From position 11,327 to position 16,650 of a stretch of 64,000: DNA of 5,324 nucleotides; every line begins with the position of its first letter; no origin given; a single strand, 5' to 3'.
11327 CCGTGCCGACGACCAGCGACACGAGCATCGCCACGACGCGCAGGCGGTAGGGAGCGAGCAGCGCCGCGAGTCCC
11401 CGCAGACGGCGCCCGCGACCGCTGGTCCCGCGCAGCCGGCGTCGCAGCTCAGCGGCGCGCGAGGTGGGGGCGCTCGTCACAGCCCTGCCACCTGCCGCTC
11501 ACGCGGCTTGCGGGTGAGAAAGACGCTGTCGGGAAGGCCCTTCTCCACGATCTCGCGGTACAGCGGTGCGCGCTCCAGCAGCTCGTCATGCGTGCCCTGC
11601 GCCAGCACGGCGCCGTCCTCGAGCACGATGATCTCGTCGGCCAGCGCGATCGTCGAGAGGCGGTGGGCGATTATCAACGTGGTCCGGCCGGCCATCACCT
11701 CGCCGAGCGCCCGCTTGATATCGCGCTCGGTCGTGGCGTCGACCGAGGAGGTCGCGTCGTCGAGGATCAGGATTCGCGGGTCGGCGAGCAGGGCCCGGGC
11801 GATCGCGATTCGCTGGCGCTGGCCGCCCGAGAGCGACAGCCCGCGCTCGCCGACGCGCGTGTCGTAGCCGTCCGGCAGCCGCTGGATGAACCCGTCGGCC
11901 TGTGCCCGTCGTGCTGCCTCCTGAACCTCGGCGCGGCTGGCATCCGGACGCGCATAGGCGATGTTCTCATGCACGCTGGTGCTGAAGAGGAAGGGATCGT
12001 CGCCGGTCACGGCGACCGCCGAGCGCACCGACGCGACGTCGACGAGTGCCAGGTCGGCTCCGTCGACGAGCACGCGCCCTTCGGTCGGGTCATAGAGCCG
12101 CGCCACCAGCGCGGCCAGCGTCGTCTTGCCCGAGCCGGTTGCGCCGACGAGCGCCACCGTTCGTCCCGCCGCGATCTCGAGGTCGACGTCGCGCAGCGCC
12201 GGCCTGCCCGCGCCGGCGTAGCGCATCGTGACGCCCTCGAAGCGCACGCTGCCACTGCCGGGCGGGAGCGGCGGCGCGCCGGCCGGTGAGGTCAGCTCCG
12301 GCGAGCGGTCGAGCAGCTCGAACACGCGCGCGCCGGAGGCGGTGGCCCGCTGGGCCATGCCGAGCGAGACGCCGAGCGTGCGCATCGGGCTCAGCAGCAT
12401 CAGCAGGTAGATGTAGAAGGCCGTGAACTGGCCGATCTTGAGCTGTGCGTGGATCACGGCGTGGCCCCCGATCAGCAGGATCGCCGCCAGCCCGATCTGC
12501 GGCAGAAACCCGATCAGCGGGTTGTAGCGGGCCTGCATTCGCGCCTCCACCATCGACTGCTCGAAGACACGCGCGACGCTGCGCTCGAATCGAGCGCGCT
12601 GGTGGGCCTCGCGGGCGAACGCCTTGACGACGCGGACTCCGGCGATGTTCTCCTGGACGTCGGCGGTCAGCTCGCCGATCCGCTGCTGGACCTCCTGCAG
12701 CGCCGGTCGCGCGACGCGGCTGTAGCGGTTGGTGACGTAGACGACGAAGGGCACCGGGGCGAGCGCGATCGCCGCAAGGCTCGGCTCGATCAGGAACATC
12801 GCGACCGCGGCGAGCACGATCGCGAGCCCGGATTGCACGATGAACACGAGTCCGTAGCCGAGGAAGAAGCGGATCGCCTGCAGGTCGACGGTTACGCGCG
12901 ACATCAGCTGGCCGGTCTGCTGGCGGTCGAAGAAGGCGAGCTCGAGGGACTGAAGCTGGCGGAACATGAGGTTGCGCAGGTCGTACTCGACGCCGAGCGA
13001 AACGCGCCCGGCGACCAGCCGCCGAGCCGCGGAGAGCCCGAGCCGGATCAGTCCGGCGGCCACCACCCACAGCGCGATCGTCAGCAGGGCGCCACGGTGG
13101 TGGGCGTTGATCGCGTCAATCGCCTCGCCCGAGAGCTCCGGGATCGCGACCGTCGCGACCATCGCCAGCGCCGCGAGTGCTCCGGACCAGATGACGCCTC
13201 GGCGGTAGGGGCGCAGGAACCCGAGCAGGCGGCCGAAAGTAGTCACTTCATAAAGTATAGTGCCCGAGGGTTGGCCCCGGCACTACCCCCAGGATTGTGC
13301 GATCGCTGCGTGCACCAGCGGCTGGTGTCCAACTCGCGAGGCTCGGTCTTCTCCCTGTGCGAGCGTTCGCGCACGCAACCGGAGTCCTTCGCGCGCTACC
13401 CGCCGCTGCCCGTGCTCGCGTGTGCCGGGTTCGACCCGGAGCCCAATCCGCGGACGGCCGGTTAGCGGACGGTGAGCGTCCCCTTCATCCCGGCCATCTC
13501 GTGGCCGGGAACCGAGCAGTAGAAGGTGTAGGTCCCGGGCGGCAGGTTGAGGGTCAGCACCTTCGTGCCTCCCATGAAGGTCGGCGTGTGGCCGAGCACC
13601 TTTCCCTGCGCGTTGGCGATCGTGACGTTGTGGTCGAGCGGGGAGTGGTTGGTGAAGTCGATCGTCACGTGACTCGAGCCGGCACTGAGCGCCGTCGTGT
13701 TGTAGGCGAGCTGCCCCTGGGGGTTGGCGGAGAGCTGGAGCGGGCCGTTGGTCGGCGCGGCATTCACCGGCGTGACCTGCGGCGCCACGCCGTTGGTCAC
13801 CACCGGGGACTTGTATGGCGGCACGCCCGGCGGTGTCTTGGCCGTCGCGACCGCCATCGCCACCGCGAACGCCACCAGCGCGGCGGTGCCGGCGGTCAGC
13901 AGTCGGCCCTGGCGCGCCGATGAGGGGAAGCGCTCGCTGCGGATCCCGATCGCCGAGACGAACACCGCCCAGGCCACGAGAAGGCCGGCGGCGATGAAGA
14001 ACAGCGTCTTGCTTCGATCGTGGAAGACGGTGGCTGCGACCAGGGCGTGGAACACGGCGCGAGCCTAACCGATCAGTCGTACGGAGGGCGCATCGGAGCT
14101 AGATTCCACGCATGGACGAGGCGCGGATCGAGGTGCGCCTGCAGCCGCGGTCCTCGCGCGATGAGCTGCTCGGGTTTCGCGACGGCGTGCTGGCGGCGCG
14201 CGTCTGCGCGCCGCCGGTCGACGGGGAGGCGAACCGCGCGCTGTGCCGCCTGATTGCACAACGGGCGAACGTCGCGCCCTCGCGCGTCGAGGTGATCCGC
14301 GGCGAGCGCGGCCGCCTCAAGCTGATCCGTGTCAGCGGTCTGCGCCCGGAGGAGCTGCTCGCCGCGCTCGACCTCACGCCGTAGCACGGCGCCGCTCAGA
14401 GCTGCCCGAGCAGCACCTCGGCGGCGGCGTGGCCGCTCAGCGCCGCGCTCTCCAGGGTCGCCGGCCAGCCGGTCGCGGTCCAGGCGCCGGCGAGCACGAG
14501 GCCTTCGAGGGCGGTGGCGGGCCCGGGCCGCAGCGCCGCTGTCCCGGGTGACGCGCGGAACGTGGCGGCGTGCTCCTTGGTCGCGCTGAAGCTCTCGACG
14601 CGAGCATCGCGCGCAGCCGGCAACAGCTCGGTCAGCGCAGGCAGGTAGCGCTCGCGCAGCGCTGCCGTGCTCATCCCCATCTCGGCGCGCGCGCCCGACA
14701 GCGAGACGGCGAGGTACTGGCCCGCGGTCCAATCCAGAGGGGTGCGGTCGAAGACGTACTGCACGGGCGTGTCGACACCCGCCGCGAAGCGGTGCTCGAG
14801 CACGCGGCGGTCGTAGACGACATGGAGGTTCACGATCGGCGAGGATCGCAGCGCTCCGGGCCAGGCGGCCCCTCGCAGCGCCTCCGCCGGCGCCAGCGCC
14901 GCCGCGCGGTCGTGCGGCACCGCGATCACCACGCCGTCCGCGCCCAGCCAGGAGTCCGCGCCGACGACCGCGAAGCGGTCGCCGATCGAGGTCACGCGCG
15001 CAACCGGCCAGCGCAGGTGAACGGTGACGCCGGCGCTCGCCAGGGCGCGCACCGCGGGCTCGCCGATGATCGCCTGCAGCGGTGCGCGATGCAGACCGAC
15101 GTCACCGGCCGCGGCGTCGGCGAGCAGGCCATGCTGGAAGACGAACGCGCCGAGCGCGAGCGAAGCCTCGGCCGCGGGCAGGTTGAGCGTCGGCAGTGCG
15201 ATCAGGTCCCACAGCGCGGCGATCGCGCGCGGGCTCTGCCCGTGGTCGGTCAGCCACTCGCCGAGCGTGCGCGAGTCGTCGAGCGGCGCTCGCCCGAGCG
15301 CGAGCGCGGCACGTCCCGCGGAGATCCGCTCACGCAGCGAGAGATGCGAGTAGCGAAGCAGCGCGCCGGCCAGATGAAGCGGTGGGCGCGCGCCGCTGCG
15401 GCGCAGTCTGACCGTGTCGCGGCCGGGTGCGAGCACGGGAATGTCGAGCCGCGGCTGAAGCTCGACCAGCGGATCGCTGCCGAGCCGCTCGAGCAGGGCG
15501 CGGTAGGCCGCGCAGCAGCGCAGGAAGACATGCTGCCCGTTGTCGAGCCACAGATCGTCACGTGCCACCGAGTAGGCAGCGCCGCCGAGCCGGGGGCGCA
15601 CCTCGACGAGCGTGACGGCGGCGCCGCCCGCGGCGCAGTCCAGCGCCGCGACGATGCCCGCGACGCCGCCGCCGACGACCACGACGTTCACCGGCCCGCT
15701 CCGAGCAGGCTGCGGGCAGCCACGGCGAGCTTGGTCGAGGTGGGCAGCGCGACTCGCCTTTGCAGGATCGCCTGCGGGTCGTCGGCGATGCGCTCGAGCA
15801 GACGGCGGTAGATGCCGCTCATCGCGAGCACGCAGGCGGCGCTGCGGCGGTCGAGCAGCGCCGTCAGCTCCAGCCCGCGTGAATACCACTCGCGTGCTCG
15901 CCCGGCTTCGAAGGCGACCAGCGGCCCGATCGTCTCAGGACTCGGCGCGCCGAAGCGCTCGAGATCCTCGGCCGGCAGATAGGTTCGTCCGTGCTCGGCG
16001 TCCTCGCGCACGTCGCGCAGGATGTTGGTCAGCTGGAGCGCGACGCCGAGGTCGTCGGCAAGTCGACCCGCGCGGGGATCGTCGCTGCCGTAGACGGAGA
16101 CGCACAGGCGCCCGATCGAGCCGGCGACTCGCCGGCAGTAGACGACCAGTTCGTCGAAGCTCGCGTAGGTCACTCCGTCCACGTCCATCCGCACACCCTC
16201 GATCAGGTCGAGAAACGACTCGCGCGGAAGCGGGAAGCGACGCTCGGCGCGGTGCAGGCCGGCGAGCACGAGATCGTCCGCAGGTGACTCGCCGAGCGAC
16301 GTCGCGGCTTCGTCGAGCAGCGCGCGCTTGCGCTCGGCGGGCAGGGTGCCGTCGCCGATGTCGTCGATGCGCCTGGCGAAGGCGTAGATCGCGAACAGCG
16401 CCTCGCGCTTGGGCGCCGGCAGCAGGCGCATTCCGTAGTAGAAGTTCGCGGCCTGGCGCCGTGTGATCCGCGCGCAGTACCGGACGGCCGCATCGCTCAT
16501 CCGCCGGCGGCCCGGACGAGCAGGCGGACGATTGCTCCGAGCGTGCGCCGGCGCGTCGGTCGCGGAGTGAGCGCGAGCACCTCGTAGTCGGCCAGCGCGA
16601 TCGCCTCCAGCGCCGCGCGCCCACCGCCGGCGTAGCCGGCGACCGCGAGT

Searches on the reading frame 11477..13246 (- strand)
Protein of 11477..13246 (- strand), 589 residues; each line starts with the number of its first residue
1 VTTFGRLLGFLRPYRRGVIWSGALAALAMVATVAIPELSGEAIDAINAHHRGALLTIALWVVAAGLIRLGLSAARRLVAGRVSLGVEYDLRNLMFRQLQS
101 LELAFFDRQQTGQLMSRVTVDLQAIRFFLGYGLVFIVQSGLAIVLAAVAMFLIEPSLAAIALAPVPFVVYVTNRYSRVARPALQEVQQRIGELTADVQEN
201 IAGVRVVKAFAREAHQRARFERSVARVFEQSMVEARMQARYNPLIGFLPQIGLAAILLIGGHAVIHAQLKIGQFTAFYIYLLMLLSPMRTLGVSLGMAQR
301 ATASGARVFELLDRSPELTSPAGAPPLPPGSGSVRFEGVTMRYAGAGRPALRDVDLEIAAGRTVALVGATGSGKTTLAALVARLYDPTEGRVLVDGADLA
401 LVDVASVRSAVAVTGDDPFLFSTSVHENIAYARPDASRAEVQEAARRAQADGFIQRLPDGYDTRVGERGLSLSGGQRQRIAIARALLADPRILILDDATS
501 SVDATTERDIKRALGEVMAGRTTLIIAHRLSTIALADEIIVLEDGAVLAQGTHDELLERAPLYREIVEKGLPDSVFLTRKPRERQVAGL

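Call 79: search_protein_families(library=pfam, proteins=[window:11477-13246:-], max_evalue=0.00001)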
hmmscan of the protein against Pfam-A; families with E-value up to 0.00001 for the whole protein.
window:11477-13246:- (589 aa): 2 families
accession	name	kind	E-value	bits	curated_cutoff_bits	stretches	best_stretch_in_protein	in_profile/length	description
PF00664.28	ABC_membrane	-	3.9e-44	151.8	28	1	21-288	4-274/274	ABC transporter transmembrane region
PF00005.33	ABC_tran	-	3.5e-32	112.3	25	1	351-500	1-137/137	ABC transporter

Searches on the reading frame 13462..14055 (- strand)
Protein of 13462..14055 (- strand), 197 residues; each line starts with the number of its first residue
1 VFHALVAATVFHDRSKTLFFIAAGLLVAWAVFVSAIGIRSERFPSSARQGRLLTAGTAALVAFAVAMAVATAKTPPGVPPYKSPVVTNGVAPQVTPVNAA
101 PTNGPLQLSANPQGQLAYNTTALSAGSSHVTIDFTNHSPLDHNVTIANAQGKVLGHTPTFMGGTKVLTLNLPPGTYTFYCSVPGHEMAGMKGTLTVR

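Call 79: search_protein_families(library=pfam, proteins=[window:13462-14055:-], max_evalue=0.00001)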
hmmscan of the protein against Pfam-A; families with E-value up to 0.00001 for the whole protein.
window:13462-14055:- (197 aa): 1 family
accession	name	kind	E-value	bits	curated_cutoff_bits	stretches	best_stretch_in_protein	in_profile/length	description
PF00127.26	Copper-bind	-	2e-09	38.2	21.2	1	113-196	9-98/99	Copper binding proteins, plastocyanin/azurin family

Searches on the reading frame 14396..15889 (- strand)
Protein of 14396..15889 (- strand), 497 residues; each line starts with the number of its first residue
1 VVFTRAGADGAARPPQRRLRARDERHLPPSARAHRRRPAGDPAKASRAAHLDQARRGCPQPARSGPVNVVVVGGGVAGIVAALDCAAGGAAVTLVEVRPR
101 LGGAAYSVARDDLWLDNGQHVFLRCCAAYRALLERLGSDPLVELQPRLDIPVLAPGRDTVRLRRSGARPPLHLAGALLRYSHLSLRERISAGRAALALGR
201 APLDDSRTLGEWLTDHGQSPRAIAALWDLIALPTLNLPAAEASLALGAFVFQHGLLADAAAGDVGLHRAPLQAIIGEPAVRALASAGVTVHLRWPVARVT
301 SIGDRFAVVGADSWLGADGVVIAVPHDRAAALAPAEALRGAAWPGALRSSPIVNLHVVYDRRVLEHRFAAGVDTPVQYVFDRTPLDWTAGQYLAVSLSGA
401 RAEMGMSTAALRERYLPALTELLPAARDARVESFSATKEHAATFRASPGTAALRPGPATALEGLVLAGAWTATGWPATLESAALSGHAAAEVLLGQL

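Call 79: search_protein_families(library=pfam, proteins=[window:14396-15889:-], max_evalue=0.00001)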
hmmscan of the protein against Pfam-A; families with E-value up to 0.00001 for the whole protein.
window:14396-15889:- (497 aa): 5 families
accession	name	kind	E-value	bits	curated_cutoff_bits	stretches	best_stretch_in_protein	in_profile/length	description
PF01593.30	Amino_oxidase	-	2.9e-39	136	19.8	1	76-494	1-443/443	Flavin containing amine oxidoreductase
PF13450.12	NAD_binding_8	-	1.1e-10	42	21.9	1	71-124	1-54/68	NAD(P)-binding Rossmann-like domain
PF12831.13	FAD_oxidored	-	2.1e-08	34.3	27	1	69-107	2-40/416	FAD dependent oxidoreductase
PF01266.30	DAO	-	3.3e-06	27.3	27.9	1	69-111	2-48/353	FAD dependent oxidoreductase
PF07992.20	Pyr_redox_2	-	3.9e-06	26.9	26.1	0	68-101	2-177/291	Pyridine nucleotide-disulphide oxidoreductase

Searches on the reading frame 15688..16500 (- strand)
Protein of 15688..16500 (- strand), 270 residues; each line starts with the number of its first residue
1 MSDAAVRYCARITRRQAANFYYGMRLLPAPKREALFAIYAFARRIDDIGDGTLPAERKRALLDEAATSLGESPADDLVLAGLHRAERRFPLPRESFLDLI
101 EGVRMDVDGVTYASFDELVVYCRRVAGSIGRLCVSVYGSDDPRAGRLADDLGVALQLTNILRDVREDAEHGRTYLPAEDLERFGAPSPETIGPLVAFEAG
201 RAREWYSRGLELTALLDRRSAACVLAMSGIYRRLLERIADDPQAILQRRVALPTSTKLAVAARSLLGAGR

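Call 79: search_protein_families(library=pfam, proteins=[window:15688-16500:-], max_evalue=0.00001)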
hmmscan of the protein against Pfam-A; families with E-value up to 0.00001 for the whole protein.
window:15688-16500:- (270 aa): 1 family
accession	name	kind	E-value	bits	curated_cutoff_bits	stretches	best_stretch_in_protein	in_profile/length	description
PF00494.24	SQS_PSY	-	8.3e-67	226.1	26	1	14-254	2-261/263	Squalene/phytoene synthase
